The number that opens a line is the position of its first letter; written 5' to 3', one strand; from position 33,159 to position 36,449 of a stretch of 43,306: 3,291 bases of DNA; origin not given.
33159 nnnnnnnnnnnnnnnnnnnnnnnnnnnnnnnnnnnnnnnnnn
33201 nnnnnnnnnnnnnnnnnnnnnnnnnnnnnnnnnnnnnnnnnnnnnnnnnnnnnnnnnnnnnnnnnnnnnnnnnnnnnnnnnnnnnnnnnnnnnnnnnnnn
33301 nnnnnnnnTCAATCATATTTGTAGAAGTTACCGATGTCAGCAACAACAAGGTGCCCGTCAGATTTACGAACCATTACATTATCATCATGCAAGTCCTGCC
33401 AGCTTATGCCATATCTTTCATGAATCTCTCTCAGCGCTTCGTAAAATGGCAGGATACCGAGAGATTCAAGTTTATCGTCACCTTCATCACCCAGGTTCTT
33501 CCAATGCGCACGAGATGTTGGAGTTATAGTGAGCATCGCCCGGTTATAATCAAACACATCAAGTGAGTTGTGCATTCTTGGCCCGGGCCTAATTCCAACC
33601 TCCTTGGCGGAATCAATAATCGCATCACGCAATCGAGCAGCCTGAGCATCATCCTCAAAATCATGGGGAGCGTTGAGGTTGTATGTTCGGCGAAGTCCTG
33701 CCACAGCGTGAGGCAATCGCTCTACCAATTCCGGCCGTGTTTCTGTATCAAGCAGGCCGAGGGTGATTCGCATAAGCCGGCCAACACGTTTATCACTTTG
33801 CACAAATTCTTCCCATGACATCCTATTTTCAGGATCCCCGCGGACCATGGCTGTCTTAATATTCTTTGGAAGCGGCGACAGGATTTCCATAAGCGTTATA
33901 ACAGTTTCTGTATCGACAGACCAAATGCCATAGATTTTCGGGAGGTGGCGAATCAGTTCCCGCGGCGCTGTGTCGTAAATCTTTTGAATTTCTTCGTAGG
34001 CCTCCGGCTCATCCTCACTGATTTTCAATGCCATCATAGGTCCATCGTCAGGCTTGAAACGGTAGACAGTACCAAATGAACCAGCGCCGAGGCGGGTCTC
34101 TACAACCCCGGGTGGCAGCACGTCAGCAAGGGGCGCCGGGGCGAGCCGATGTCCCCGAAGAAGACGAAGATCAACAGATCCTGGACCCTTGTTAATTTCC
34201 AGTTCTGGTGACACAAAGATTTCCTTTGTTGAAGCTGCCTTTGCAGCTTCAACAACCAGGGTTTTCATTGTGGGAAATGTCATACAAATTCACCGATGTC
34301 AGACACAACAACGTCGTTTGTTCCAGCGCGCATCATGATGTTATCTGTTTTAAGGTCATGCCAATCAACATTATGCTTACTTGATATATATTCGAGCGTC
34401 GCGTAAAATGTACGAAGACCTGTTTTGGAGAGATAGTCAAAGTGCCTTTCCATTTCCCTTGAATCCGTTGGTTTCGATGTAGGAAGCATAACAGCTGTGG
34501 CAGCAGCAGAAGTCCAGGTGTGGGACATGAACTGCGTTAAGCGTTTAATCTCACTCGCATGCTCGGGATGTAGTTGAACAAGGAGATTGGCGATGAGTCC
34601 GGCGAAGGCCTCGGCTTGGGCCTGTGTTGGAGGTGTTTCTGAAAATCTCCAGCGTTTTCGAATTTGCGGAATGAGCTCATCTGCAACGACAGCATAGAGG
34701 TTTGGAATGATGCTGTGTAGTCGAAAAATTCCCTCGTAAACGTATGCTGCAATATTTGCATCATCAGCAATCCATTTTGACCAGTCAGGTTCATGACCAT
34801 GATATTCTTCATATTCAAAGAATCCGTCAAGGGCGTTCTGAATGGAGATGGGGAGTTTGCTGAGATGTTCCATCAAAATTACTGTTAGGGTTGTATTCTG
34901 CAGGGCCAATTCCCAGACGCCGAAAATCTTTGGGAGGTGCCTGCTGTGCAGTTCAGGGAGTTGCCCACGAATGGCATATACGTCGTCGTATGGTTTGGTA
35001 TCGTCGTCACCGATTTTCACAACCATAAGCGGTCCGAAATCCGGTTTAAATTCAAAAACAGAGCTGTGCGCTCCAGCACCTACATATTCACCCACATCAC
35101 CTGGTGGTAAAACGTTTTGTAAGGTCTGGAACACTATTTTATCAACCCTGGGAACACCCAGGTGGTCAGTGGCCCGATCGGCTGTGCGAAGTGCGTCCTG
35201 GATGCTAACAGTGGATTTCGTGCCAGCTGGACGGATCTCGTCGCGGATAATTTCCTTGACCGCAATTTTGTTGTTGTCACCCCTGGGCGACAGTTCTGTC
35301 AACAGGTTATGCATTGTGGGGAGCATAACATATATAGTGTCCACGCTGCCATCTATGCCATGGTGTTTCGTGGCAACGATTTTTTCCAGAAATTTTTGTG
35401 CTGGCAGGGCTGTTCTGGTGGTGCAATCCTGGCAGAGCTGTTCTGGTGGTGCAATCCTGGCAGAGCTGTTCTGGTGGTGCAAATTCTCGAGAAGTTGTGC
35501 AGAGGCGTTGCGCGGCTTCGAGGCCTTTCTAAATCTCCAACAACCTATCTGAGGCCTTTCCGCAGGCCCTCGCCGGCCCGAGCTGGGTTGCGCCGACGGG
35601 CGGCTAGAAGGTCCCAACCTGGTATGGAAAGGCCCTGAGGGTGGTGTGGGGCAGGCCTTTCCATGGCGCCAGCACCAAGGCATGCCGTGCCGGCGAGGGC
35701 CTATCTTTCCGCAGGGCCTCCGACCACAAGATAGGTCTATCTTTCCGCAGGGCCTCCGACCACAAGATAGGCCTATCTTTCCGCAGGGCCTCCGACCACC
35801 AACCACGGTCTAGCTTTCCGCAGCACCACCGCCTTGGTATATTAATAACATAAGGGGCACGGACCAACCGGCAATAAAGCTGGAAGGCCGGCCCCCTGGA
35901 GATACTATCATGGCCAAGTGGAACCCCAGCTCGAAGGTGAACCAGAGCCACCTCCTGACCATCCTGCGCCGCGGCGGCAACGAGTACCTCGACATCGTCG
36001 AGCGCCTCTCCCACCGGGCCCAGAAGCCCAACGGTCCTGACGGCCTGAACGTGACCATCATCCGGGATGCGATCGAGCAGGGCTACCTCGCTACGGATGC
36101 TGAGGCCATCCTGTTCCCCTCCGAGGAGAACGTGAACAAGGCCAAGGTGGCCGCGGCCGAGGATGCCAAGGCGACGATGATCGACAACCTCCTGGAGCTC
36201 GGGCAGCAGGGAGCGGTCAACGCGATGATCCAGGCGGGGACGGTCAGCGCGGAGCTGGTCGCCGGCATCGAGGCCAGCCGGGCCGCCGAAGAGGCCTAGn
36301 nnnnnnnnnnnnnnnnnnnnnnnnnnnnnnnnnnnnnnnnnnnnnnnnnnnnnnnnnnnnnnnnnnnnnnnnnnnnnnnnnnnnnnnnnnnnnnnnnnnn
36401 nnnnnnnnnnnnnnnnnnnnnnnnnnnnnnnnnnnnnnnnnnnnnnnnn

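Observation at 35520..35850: Array of promoter upstream boxes without -10 elements (36-bp x3 tandem repeat plus degenerate copies)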

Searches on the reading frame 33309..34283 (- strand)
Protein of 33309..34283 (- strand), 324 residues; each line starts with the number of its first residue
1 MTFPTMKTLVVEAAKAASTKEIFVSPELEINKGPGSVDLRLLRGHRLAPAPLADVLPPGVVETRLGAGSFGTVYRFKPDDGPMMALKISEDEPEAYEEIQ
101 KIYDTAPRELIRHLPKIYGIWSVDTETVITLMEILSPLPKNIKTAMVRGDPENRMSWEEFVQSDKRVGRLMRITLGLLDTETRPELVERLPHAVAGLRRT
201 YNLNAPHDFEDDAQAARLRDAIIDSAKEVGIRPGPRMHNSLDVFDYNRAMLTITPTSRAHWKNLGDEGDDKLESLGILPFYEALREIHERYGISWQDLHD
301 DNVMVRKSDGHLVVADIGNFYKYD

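Call 12: search_protein_families(library=pfam, proteins=[window:33309-34283:-], max_evalue=0.01)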
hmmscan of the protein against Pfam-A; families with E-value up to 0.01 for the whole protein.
window:33309-34283:- (324 aa): 1 family
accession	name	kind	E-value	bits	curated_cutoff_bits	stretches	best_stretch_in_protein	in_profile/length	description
PF00069.31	Pkinase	-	1.1e-06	28.7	31.7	0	62-100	4-43/263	Protein kinase domain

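Call 23: find_encoding_contigs(protein=window:33309-34283:-, flank=10000, max_places=10)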
Protein window:33309-34283:- (324 aa): 7 contigs read that carry it; 4 places shown.
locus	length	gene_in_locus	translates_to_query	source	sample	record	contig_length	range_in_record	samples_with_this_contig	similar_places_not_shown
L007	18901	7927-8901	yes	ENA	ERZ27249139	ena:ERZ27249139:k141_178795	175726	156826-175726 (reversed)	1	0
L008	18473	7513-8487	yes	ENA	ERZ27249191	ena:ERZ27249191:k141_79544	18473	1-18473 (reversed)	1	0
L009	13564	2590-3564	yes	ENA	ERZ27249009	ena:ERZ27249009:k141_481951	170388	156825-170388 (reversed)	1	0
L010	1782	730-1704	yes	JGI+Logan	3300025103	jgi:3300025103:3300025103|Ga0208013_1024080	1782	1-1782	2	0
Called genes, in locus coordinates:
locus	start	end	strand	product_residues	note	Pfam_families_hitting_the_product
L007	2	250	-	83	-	?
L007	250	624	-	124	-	-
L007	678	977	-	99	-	-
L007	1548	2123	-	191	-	-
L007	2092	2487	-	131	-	-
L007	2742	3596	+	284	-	-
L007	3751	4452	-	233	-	-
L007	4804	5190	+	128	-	-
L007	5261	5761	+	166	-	-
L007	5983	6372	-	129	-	-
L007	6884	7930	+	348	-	-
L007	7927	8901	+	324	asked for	PF00069:Pkinase (faint)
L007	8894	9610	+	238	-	-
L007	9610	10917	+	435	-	-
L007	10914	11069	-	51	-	-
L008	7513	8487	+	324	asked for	PF00069:Pkinase (faint)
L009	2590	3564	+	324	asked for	PF00069:Pkinase (faint)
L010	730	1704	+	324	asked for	PF00069:Pkinase (faint)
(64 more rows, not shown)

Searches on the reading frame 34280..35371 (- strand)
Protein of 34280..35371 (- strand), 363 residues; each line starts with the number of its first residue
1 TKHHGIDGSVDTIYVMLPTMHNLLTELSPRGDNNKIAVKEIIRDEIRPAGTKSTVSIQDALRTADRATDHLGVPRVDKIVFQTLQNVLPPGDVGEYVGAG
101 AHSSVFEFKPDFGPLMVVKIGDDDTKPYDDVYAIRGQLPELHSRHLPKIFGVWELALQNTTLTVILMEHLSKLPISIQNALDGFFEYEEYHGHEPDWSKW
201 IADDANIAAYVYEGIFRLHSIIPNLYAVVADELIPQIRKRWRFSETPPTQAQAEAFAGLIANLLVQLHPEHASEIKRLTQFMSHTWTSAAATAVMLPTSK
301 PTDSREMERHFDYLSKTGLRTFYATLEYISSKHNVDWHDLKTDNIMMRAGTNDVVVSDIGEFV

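Call 12: search_protein_families(library=pfam, proteins=[window:34280-35371:-], max_evalue=0.01)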
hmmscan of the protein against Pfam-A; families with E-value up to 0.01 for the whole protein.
window:34280-35371:- (363 aa): 0 families

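Call 21: find_related_loci(query=window:34280-35329:-, collection=viral_contigs, flank=6000)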
Query window:34280-35329:- (349 aa) in viral_contigs; peptide patterns used: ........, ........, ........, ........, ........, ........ (x = any residue, [..] = any of these).
No stretch of DNA in the collection matches any of the patterns.

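Call 42: find_homologous_proteins(query=window:34280-35326:-)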
Query window:34280-35326:- (348 aa): 1 proteins with E <= 0.001 among 1195 candidates.
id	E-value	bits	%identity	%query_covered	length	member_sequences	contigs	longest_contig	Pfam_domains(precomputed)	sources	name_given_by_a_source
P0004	1.3e-234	796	100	100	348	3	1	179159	-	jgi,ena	-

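Call 82: search_protein_families(library=phrogs, proteins=[window:34280-35326:-], max_evalue=0.01)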
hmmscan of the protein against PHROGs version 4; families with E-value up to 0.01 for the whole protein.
window:34280-35326:- (348 aa): 0 families

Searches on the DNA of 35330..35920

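Call 47: search_rna_families(source=window, start=35330, end=35920, threshold=evalue, max_evalue=5)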
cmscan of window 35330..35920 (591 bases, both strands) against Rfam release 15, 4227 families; matches with E-value up to 5: 3.
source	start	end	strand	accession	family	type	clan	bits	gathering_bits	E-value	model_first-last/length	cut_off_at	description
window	35729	35778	+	RF03941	mir-3158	Gene; miRNA;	-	16.5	97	4.2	1-81/81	no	mir-3158 microRNA precursor family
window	35390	35433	+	RF00713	mir-239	Gene; miRNA;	-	15.5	49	2.5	1-74/74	no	mir-239 microRNA precursor family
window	35727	35821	-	RF01953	SOX2OT_exon3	Gene; lncRNA;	-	9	70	2.3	1-276/276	no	SOX2 overlapping transcript exon 3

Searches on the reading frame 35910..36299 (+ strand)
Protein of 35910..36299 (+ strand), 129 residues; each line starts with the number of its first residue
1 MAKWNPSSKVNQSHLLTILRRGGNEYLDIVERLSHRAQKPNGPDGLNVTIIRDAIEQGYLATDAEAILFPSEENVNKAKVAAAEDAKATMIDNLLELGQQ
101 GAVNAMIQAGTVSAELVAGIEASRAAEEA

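Call 12: search_protein_families(library=pfam, proteins=[window:35910-36299:+], max_evalue=0.01)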
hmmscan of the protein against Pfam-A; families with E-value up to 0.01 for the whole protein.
window:35910-36299:+ (129 aa): 0 families

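Call 22: find_encoding_contigs(protein=window:35910-36299:+, flank=10000, max_places=10)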
Protein window:35910-36299:+ (129 aa): 8 contigs read that carry it; 6 places shown.
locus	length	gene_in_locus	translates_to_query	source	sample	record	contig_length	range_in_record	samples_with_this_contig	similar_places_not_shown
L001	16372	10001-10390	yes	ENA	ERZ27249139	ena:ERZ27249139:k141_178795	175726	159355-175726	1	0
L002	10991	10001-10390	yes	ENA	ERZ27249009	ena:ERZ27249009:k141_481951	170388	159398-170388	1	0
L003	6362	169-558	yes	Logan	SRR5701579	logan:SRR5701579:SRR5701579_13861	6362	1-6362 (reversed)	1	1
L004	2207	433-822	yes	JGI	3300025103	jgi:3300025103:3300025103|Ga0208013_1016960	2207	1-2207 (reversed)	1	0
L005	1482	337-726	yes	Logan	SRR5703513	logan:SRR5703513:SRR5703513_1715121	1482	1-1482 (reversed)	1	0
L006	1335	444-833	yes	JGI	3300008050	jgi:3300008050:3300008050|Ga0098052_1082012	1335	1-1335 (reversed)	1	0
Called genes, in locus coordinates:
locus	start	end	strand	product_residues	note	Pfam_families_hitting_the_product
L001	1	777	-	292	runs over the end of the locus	PF12705:PDDEXK_1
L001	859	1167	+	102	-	-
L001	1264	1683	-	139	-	-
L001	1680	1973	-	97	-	-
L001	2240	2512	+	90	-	-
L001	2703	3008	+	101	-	-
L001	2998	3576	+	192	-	PF00929:RNase_T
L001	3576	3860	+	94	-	-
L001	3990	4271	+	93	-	-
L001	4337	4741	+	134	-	-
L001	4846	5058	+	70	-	PF14311:DUF4379 (weak)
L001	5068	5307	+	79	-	-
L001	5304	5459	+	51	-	-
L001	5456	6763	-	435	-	-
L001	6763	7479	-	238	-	-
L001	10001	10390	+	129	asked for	-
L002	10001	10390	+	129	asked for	-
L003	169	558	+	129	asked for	-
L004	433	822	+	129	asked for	-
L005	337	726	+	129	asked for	-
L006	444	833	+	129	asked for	-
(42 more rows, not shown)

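Call 82: search_protein_families(library=phrogs, proteins=[window:35910-36299:+], max_evalue=0.01)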
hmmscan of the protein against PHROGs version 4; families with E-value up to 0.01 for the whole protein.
window:35910-36299:+ (129 aa): 0 families
